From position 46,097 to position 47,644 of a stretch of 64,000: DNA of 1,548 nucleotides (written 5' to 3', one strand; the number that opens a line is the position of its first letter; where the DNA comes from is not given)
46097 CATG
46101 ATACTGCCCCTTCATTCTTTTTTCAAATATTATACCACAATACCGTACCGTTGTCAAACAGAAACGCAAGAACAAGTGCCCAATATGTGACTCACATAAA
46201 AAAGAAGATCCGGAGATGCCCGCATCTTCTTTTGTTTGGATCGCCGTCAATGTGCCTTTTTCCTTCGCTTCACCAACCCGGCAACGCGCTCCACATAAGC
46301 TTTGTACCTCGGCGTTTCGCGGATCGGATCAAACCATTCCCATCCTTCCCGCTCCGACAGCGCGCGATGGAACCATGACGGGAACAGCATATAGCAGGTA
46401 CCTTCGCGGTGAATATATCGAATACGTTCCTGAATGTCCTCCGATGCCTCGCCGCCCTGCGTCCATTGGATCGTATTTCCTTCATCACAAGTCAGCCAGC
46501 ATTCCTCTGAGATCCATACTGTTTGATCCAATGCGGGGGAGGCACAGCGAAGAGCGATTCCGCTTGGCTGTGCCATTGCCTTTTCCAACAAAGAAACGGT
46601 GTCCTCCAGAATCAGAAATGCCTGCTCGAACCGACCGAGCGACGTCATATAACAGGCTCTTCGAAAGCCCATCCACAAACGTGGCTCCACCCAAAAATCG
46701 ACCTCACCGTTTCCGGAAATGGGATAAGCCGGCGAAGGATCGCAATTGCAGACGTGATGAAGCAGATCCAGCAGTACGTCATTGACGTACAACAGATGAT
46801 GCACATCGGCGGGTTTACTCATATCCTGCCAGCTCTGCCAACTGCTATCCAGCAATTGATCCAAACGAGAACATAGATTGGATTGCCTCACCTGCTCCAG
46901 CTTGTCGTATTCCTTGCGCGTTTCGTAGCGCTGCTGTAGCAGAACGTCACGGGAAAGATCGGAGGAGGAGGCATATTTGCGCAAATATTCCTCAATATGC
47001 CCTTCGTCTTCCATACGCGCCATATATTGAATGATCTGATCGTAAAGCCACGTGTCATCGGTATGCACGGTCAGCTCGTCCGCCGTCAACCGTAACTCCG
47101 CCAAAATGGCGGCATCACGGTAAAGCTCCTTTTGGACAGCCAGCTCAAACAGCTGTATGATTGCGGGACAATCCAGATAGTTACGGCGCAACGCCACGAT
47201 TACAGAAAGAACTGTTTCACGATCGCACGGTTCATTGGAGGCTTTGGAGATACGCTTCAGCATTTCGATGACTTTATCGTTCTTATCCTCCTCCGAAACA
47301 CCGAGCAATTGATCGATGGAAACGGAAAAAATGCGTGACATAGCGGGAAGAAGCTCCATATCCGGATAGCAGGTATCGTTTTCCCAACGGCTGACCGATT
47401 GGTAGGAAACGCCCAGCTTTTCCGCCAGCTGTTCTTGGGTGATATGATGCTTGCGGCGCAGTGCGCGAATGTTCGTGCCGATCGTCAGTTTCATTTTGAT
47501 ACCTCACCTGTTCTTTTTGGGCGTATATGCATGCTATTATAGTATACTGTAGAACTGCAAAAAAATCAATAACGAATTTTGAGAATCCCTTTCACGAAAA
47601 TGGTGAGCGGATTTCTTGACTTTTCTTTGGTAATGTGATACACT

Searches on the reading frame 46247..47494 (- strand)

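Call 37: search_protein_families(library=pfam, proteins=[window:46247-47494:-], max_evalue=0.001)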
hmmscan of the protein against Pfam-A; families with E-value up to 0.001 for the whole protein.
window:46247-47494:- (415 aa): 5 families
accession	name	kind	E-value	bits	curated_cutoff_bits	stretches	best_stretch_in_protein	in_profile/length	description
PF01381.28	HTH_3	-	1.5e-13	50.9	23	1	9-63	1-55/55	Helix-turn-helix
PF13443.12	HTH_26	-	1.7e-08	35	22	1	8-66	1-60/63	Cro/C1-type HTH DNA-binding domain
PF13560.12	HTH_31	-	6.7e-07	30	27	1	6-60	3-58/64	Helix-turn-helix domain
PF12844.13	HTH_19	-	8.6e-06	26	30.2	1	6-64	1-59/64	Helix-turn-helix domain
PF13518.12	HTH_28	-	0.00077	19.9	25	0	11-39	8-34/52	Helix-turn-helix domain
